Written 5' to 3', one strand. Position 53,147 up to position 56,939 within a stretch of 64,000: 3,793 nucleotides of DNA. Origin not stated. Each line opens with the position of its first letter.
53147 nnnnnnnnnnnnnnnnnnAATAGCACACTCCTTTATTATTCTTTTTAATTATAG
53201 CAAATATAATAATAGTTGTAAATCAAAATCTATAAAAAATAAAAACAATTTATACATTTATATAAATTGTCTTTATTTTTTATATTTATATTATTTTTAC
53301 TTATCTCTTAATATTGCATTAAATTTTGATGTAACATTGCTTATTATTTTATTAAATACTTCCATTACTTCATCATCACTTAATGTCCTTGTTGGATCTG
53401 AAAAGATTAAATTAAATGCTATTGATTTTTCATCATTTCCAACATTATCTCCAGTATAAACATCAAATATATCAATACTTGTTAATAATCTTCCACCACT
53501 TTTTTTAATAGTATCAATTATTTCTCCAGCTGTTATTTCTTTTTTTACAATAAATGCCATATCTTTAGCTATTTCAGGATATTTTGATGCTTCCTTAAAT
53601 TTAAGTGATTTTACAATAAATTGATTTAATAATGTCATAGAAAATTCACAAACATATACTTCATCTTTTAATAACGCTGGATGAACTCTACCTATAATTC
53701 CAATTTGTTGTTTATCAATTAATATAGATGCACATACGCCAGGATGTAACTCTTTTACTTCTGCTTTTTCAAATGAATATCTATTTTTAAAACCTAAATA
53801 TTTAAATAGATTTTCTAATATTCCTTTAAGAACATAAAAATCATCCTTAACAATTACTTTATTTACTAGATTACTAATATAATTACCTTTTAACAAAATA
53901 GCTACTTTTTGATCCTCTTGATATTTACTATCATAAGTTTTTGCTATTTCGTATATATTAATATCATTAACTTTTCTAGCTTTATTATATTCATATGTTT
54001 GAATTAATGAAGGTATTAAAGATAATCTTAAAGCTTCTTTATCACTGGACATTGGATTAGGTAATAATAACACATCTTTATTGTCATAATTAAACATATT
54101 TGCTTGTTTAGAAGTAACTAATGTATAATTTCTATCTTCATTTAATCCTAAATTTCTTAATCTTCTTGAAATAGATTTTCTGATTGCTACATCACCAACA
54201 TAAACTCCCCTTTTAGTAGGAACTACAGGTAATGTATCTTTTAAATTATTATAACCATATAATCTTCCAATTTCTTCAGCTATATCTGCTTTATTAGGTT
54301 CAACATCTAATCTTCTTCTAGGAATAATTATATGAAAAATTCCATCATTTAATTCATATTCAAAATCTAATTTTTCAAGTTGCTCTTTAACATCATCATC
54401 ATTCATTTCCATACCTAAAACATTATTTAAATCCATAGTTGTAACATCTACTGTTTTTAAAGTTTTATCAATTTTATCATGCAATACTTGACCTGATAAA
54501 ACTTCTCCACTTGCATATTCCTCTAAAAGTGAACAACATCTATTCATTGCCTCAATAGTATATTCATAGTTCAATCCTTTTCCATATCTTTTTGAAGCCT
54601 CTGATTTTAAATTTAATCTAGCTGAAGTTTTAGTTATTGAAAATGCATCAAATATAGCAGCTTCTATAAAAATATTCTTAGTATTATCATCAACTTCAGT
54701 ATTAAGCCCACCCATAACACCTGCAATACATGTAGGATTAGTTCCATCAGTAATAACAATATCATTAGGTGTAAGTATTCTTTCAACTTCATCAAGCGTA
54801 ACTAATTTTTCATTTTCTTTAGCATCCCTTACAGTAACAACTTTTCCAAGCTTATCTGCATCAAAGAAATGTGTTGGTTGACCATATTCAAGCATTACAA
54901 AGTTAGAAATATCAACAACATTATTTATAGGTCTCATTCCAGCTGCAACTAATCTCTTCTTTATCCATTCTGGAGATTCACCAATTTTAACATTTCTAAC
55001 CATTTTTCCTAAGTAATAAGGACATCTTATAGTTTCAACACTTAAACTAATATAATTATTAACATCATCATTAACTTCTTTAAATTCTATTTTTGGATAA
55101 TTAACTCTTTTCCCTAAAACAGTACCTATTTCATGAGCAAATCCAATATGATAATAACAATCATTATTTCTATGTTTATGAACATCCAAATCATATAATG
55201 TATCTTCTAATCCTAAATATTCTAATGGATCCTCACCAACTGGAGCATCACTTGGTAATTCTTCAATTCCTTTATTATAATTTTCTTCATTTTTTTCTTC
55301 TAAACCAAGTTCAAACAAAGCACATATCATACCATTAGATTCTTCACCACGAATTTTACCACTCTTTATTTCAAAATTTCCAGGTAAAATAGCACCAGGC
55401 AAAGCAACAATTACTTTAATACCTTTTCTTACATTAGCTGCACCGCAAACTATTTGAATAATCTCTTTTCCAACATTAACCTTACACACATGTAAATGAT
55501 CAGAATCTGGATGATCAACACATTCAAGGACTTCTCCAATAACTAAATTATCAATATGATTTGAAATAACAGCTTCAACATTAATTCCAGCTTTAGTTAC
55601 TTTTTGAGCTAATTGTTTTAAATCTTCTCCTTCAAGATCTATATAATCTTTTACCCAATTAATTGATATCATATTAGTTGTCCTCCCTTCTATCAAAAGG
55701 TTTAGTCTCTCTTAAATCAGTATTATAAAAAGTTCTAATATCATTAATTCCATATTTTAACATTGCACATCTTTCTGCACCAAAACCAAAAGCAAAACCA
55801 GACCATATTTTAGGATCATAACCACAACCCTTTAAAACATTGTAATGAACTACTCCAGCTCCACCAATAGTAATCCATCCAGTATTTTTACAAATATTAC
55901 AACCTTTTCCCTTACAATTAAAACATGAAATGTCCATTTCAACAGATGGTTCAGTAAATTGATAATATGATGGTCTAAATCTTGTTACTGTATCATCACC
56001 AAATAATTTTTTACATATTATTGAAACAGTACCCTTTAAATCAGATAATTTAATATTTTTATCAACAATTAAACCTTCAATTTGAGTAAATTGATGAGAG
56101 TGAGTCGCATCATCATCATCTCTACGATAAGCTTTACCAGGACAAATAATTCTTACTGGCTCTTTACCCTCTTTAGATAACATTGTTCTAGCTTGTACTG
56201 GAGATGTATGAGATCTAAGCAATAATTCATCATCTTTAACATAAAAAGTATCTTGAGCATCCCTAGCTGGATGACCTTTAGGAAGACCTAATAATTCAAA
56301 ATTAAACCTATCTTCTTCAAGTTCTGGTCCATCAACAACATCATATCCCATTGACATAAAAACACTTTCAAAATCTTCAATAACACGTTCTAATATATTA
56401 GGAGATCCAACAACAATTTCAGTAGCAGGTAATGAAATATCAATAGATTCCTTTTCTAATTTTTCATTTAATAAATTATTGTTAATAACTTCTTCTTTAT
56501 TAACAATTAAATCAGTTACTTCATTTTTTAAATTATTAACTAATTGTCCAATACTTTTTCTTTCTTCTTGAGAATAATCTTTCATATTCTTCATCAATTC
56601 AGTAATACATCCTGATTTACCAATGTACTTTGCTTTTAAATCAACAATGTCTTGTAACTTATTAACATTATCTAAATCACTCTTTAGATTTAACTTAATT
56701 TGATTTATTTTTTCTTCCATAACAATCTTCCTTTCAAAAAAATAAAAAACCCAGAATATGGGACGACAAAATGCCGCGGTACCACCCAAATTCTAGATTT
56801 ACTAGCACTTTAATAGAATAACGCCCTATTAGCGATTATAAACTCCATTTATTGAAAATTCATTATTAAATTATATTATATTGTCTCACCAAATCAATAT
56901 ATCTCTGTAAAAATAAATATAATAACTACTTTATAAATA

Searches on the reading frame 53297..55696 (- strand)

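Call 58: search_protein_families(library=ncbifam, proteins=[window:53297-55696:-], max_evalue=1e-30)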
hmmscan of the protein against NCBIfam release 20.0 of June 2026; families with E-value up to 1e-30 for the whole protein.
window:53297-55696:- (799 aa): 3 families
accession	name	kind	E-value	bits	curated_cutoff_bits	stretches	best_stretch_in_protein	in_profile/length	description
TIGR00472.1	pheT_bact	equivalog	2.5e-236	786.7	402.65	1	10-797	3-798/798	phenylalanine--tRNA ligase subunit beta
NF001882.0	PRK00629.5-4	equivalog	9.3e-89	298.6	527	1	9-756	2-700/725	phenylalanine--tRNA ligase subunit beta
NF045760.1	YtpR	equivalog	2.3e-39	135.2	100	1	16-155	53-183/185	YtpR family tRNA-binding protein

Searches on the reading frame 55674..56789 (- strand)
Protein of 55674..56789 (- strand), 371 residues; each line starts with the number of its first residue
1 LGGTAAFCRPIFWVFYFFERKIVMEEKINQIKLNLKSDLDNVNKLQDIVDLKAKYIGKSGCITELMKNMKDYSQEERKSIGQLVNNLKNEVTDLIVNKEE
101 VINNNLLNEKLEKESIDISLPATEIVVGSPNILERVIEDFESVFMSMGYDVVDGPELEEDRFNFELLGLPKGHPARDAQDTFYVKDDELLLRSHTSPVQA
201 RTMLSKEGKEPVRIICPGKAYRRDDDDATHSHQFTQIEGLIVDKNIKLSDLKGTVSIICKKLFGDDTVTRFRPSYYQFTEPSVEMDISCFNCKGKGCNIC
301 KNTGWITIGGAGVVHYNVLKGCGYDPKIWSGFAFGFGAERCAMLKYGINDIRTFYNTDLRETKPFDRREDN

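Call 58: search_protein_families(library=ncbifam, proteins=[window:55674-56789:-], max_evalue=1e-30)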
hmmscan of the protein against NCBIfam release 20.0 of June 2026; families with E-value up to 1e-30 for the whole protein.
window:55674-56789:- (371 aa): 3 families
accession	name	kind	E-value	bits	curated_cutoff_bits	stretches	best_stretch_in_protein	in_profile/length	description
TIGR00468.1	pheS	equivalog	5.5e-96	321.6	237.45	1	63-360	3-317/324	phenylalanine--tRNA ligase subunit alpha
NF003210.0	PRK04172.1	equivalog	1.2e-56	192.6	350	1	188-361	331-487/496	phenylalanine--tRNA ligase subunit alpha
NF051887.1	PheS_related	equivalog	2.7e-36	125.4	300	1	149-360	33-234/349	PheS-related mystery ligase SrmL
